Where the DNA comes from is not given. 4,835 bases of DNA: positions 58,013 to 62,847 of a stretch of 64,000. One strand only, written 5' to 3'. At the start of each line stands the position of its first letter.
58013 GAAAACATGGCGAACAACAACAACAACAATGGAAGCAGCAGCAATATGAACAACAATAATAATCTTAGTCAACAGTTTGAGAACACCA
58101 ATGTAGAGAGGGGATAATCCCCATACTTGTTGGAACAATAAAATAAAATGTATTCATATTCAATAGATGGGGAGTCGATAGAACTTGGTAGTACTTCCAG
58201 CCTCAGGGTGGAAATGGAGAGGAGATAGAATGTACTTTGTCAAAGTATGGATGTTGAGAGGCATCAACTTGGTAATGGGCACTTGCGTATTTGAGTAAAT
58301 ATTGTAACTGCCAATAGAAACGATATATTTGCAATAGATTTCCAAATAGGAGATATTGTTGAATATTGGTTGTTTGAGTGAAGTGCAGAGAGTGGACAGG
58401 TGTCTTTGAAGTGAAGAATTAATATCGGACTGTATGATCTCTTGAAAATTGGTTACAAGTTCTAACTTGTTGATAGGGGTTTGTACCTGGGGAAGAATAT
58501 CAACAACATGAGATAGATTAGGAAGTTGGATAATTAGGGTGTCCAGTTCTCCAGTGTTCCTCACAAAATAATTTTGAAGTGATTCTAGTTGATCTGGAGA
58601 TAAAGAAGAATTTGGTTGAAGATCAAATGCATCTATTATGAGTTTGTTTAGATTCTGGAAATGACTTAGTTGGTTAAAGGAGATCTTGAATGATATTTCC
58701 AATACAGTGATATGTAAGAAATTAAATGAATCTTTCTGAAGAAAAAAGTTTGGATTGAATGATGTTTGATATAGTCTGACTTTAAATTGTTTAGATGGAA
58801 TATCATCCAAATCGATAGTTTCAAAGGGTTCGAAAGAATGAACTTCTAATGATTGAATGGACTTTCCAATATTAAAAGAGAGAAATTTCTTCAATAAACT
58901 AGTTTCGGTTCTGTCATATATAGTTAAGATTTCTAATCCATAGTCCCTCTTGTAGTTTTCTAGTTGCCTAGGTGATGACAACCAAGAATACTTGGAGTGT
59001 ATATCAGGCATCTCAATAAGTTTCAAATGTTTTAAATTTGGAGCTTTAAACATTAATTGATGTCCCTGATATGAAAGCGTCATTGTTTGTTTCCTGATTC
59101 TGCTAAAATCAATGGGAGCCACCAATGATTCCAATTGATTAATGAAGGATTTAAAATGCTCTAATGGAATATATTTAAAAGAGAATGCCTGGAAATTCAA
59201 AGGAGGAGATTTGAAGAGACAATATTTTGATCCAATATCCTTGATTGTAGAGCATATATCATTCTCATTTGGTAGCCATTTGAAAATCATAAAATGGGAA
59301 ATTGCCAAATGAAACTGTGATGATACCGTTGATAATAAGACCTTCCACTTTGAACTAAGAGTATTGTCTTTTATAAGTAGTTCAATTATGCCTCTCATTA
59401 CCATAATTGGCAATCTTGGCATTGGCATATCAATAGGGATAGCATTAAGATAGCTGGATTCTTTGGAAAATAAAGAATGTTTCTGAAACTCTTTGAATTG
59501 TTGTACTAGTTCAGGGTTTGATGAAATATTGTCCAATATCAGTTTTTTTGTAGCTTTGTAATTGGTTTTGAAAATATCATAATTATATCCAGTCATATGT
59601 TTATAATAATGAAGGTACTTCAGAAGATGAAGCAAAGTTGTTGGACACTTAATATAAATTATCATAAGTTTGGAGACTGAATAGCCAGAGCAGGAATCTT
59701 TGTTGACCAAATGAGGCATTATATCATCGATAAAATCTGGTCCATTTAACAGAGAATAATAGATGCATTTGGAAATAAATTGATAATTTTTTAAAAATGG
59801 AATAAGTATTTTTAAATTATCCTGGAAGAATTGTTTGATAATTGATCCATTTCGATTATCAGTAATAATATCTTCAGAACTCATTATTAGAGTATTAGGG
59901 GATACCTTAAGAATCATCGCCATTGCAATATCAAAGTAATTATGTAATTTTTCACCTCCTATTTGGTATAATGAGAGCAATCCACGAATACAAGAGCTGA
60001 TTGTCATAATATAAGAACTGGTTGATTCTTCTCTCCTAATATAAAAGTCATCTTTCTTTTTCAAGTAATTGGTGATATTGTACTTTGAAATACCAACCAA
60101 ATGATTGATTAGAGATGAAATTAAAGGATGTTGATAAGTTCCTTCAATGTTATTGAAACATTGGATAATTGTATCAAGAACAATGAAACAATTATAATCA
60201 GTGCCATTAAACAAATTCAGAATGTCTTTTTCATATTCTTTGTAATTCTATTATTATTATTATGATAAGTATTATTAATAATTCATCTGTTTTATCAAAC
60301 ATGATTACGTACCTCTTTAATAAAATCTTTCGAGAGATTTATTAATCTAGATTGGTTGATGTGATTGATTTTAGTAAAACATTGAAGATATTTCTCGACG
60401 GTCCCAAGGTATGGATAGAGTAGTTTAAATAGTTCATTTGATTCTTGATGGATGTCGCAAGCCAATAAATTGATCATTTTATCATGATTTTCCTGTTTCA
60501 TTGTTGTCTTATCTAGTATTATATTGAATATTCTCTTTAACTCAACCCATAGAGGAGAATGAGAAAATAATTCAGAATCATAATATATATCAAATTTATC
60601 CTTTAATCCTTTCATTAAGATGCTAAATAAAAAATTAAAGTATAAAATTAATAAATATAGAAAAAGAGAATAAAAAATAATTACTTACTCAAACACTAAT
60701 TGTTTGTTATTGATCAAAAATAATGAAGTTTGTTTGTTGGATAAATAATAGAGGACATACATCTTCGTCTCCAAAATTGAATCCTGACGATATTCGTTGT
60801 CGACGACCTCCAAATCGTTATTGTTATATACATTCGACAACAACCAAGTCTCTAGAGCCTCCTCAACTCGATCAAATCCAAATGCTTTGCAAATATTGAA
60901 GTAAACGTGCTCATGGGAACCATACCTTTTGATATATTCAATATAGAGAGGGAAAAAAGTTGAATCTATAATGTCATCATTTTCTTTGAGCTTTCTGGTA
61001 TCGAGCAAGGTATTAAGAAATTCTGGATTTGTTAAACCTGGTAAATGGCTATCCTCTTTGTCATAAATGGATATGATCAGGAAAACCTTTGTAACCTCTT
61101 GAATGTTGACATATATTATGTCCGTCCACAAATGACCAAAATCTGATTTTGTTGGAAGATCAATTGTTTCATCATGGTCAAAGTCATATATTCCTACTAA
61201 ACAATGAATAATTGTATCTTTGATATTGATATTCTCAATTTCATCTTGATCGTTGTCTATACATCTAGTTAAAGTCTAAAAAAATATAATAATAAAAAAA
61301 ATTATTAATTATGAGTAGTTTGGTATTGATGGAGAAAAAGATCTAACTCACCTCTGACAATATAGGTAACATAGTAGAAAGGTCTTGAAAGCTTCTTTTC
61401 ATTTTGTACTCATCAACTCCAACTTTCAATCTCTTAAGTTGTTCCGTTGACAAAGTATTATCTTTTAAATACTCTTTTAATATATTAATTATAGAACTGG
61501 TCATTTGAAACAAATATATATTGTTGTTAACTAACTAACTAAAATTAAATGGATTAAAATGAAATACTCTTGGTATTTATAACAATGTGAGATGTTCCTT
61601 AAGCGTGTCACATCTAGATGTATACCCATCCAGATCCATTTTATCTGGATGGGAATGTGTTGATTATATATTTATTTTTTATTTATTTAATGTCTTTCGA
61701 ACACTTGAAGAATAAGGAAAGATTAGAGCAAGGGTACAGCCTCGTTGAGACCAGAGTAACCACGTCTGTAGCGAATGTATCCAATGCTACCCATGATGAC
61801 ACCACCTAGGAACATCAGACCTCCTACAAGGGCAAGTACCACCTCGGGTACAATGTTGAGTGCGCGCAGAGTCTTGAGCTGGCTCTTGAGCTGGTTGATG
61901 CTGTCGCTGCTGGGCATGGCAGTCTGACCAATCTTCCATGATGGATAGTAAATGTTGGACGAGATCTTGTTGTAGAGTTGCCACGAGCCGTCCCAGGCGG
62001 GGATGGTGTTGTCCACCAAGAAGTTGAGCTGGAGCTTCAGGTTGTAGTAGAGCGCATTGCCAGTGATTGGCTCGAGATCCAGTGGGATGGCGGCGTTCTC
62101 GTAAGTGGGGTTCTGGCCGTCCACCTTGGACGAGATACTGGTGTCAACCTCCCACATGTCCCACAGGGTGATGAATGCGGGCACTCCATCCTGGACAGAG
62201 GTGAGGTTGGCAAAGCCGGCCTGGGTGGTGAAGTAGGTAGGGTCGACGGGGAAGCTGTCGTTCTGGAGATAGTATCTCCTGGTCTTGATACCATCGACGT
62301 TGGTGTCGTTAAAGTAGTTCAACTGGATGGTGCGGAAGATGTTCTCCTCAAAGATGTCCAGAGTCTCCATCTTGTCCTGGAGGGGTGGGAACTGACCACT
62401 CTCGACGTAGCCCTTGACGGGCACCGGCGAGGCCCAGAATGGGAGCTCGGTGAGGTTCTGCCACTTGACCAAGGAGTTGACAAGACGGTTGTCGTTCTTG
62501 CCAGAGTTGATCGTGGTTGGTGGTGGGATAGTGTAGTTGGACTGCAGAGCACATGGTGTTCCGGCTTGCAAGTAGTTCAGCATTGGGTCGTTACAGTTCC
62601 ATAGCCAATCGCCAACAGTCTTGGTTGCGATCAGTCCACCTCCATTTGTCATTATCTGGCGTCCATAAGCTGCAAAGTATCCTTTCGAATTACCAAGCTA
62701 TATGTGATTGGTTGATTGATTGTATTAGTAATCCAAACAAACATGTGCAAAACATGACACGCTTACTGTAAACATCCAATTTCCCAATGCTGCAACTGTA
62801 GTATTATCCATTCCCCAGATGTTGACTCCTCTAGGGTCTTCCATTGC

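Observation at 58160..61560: A 3.3 kb compositional island: one gene with radically AT-rich codons and AT-rich introns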

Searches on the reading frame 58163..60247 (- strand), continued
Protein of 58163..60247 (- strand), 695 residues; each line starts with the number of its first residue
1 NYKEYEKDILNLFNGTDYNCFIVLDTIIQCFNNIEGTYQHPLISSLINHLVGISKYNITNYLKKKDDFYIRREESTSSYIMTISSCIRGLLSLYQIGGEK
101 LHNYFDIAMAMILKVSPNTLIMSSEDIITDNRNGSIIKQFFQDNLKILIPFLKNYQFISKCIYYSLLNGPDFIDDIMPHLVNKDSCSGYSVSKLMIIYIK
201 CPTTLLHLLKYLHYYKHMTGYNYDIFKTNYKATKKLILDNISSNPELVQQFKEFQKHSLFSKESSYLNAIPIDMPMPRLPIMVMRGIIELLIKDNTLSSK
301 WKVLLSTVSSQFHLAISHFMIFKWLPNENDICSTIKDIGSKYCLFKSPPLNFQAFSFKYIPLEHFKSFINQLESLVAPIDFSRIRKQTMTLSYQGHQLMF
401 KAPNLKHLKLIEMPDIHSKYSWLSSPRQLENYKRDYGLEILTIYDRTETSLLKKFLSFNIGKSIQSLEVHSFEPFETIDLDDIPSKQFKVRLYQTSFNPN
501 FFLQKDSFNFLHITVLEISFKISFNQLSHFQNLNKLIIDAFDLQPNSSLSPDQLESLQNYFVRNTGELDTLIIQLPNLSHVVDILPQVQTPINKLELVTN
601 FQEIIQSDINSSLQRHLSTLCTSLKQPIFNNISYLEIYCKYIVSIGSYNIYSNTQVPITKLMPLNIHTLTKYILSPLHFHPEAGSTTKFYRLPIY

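Call 59: predict_structure(alignment_id=A2)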
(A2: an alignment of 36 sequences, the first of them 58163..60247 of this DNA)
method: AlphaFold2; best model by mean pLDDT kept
length: 695 residues; sequences in the alignment: 36
mean_pLDDT: 79.1   pTM: 0.79
mean pLDDT of the five models: 79.1, 77.3, 76.0, 75.5, 74.1
residues with pLDDT >= 90: 256; 70-90: 258; 50-70: 127; < 50: 54
segments of 3 or more residues with pLDDT < 50: 270-277, 326-331, 333-336, 388-396, 438-445, 645-659
pLDDT, mean of each block of 10 residues (from residue 1): 88 83 90 81 92 81 66 70 91 93 94 90 88 91 90 90 92 88 63 78 93 81 68 92 95 88 54 50 74 68 70 72 55 50 67 72 81 87 59 47 89 72 62 54 49 72 85 83 89 81 79 93 91 95 88 96 93 94 96 95 90 92 95 92 50 41 62 82 82 72
secondary structure, 60 per line:
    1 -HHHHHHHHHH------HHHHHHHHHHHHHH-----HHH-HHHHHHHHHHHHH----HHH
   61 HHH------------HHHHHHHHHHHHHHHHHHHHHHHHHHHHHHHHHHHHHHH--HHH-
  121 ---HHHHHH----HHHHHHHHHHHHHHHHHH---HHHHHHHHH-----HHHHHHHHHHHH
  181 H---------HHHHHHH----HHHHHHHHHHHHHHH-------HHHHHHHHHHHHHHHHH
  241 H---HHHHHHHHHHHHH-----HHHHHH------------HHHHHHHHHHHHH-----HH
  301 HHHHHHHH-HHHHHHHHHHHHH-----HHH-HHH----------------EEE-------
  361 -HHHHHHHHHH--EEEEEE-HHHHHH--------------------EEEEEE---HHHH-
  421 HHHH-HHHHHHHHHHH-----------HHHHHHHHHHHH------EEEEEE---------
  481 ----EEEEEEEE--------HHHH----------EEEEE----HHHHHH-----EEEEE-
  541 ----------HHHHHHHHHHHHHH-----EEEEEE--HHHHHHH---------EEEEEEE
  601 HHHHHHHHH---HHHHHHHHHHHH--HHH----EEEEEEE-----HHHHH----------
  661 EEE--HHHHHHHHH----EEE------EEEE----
elements in order (helices of 4 or more, strands of 3 or more residues): H2-11 H18-31 H41-53 H58-63 H76-114 H124-129 H134-151 H155-163 H169-181 H191-197 H202-216 H224-241 H245-257 H263-268 H281-293 H299-308 H310-322 E351-353 H362-371 E374-379 H381-386 E407-412 H416-419 H421-424 H426-436 H448-459 E466-471 E485-492 H501-504 E515-519 H524-529 E535-539 H551-564 E570-575 H578-584 E594-600 H601-609 H613-624 E634-640 H646-650 E661-663 H666-674 E679-681 E688-691

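Call 61: fold_search(model_id=the predicted structure, library=pdb)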
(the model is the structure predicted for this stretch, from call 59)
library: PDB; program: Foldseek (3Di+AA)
matches with E <= 10: 474; with E <= 0.001: 2
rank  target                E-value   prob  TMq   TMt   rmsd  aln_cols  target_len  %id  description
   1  6b5b_B                9.6e-05  0.99  0.21  0.17  25.7       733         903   10  Cryo-EM structure of the NAIP5-NLRC4-flagellin inflammasome (released 2017-11-15)
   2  9xrl_i                3.1e-04  0.96  0.20  0.20  25.1       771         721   11  Structure of mouse cytoplasmic lattice (CPL) repeating unit (released 2026-03-18)
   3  9xrl_AK               1.7e-03  0.90  0.21  0.16  24.5       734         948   10  Structure of mouse cytoplasmic lattice (CPL) repeating unit (released 2026-03-18)
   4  8xi3_A                3.1e-03  0.91  0.22  0.17  27.6       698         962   11  Structure of mouse SCMC-14-3-3gama complex (released 2024-10-02)
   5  2p1m_B                1.3e-02  0.77  0.20  0.23  12.8       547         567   11  TIR1-ASK1 complex structure (released 2007-04-10)
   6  6nig_D                2.6e-02  0.63  0.16  0.19  12.5       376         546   14  Crystal structure of the human TLR2-Diprovocim complex (released 2019-04-17)
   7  4gyy_A                2.7e-02  0.14  0.10  0.10  27.2       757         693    8  Crystal structure of human O-GlcNAc Transferase with UDP-5SGlcNAc and a peptide substrate (released 2012-10-31)
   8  4z0c_A                3.2e-02  0.69  0.16  0.16  10.8       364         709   12  Crystal structure of TLR13-ssRNA13 complex (released 2015-10-07)
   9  9kkx_C                4.8e-02  0.84  0.17  0.18  10.4       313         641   10  Strigolactone-induced ASK1-MAX2-HTL7-SMAX1 complex (Class 1) with covalently bound D-ring (released 2025-09-17)
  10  9kll_C                6.4e-02  0.63  0.21  0.22  13.1       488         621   12  Striga MAX2-ASK1 complex (released 2025-09-17)
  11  5i6e                  7.4e-02  0.13  0.14  0.14  22.5       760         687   13  Crystal structure of the central domain of yeast acetyl-CoA carboxylase (released 2016-04-20)
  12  2z80_A                8.2e-02  0.84  0.17  0.31  10.2       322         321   16  Crystal structure of the TLR1-TLR2 heterodimer induced by binding of a tri-acylated lipopeptide (released 2007-09-25)
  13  7zb5_E                8.6e-02  0.15  0.15  0.10  28.1       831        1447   10  Mot1(1-1836):TBP:DNA - post-hydrolysis complex dimer (released 2023-04-05)
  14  1g6c_B                1.3e-01  0.28  0.11  0.24  15.1       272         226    8  THIAMIN PHOSPHATE SYNTHASE (released 2001-09-26)
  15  5csl_A                1.6e-01  0.08  0.12  0.07  21.4       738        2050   10  Crystal structure of the 500 kD yeast acetyl-CoA carboxylase holoenzyme dimer (released 2015-10-28)
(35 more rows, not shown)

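Call 65: find_related_loci(query=window:58163-60247:-, collection=viral_contigs, flank=3000)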
Query window:58163-60247:- (695 aa) in viral_contigs; peptide patterns used: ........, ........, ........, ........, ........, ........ (x = any residue, [..] = any of these).
7 stretches matched a pattern, but none encodes a relative of the query by tblastn (E <= 1e-3).

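Call 67: find_related_loci(query=window:58163-60247:-, collection=metagenome_contigs, flank=5000)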
Query window:58163-60247:- (695 aa) in metagenome_contigs; peptide patterns used: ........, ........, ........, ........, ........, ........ (x = any residue, [..] = any of these).
90 stretches matched a pattern, but none encodes a relative of the query by tblastn (E <= 1e-3).

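Call 84: fold_search(model_id=the predicted structure, library=viral)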
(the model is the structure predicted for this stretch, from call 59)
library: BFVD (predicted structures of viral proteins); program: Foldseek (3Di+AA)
matches with E <= 10: 252; with E <= 0.001: 1
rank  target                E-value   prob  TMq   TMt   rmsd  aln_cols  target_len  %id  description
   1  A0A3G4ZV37            8.2e-04  1.00  0.21  0.29   9.0       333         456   12  Uncharacterized protein [Edafosvirus sp.]
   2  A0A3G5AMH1            1.8e-03  0.99  0.25  0.30  15.2       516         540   11  F-box domain-containing protein [Sylvanvirus sp.]
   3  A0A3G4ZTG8            2.1e-03  1.00  0.23  0.32  11.3       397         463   11  Uncharacterized protein [Edafosvirus sp.]
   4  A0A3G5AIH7            3.0e-03  1.00  0.24  0.35  14.1       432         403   10  F-box domain-containing protein [Sylvanvirus sp.]
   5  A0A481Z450            3.3e-03  0.85  0.19  0.20  17.6       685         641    9  Uncharacterized protein [Mimivirus LCMiAC02]
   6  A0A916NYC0            3.4e-03  1.00  0.17  0.32   8.9       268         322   16  Leucine rich repeat gene family [Mythimna separata entomopoxvirus 'L']
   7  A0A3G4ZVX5            3.4e-03  1.00  0.18  0.21   9.2       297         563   14  Leucine-rich repeat protein [Edafosvirus sp.]
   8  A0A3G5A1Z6            3.6e-03  1.00  0.22  0.30   8.8       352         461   13  Uncharacterized protein [Harvfovirus sp.]
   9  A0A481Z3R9            5.0e-03  0.95  0.17  0.30  16.4       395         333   13  F-box-like protein [Mimivirus LCMiAC02]
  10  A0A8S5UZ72            6.1e-03  0.41  0.14  0.14  44.2       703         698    8  Spherulation-specific family 4 [Siphoviridae sp. ctPNJ4]
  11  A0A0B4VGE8            7.3e-03  0.92  0.14  0.30  14.3       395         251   12  F-box domain-containing protein [Tipula oleracea nudivirus]
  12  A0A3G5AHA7            8.9e-03  0.99  0.18  0.20  12.2       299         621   10  Uncharacterized protein [Sylvanvirus sp.]
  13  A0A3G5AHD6            1.0e-02  0.75  0.15  0.22  14.3       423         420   10  F-box domain-containing protein [Sylvanvirus sp.]
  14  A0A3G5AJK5            1.4e-02  1.00  0.19  0.25  10.7       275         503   11  Uncharacterized protein [Sylvanvirus sp.]
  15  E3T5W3                1.5e-02  0.91  0.16  0.29  11.2       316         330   14  Uncharacterized protein [Cafeteria roenbergensis virus (strain BV-PW1)]
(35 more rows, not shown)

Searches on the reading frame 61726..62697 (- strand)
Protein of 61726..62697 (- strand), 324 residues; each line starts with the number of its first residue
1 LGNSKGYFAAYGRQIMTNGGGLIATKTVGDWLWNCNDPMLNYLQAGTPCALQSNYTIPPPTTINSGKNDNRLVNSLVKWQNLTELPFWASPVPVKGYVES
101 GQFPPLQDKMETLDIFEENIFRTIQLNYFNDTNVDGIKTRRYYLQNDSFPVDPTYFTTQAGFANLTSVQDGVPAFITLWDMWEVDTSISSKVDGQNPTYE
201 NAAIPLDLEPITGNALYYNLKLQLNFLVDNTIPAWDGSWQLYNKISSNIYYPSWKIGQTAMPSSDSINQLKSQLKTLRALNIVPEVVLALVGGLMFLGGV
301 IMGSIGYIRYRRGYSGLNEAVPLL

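Call 25: search_protein_families(library=pfam, proteins=[window:61726-62697:-], max_evalue=0.001)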
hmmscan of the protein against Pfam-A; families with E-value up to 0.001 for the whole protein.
window:61726-62697:- (324 aa): 1 family
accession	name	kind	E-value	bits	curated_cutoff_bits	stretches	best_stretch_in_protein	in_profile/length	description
PF01130.27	CD36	-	6e-35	121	26.5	1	14-302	152-462/463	CD36 family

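Call 26: find_homologous_proteins(query=window:61726-62697:-, max_evalue=1e-10)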
Query window:61726-62697:-: 1178 candidates shared short words with the query, none scored E <= 1e-10.
